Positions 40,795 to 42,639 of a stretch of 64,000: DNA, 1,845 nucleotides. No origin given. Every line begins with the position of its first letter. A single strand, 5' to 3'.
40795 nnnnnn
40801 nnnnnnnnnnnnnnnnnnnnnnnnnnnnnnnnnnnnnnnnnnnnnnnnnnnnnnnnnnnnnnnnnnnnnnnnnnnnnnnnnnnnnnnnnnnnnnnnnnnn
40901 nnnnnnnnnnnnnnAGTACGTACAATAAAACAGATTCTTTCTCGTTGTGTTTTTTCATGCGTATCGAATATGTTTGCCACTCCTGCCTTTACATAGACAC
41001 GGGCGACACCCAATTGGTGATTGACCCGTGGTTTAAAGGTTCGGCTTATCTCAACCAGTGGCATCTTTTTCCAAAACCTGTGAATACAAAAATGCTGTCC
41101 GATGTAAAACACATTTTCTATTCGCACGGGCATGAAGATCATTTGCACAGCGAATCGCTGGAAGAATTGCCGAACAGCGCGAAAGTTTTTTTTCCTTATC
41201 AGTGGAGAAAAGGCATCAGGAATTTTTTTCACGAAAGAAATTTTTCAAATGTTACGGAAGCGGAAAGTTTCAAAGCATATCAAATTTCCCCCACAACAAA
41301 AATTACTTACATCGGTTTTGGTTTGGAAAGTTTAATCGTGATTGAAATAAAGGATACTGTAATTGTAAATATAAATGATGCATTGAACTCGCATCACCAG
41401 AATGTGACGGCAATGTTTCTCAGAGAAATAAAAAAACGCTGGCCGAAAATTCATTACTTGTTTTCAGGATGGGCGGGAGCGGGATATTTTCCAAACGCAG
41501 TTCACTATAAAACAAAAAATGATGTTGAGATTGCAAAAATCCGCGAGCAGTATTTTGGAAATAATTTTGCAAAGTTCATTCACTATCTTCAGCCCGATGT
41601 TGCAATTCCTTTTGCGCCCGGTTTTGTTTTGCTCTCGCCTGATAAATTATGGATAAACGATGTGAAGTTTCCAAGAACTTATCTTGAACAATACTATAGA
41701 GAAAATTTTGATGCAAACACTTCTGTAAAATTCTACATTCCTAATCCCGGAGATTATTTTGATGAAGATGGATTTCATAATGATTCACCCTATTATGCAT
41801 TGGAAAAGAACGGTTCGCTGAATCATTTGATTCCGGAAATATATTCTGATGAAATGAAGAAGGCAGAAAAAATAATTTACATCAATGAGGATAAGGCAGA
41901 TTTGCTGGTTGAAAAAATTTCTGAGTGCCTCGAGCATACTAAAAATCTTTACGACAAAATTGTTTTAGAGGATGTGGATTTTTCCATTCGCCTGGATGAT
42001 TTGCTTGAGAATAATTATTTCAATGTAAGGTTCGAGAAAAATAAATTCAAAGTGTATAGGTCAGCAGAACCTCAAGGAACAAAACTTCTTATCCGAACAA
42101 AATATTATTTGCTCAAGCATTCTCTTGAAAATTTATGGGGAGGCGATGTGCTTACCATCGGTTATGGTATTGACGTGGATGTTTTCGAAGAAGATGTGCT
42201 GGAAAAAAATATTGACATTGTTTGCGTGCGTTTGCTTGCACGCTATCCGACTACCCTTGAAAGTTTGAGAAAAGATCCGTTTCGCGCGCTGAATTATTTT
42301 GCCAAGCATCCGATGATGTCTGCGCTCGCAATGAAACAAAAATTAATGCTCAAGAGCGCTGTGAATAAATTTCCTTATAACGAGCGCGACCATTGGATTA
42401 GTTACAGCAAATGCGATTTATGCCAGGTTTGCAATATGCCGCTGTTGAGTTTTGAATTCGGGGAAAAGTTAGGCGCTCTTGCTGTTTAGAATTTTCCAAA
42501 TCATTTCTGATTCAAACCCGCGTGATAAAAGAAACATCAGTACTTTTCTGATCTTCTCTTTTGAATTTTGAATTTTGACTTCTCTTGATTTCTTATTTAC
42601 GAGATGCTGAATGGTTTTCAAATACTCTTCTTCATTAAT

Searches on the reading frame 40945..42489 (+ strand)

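Call 29: search_protein_families(library=pfam, proteins=[window:40945-42489:+], max_evalue=0.01)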
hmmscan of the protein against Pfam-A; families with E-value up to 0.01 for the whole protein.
window:40945-42489:+ (514 aa): 3 families
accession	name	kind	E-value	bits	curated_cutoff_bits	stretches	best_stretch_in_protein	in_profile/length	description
PF13483.12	Lactamase_B_3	-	2e-07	31.5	24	1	6-99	1-58/160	Beta-lactamase superfamily domain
PF12706.13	Lactamase_B_2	-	3e-05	24.2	27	1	23-103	2-82/200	Beta-lactamase superfamily domain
PF00753.33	Lactamase_B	-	0.0004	20.8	22.7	1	13-67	7-57/196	Metallo-beta-lactamase superfamily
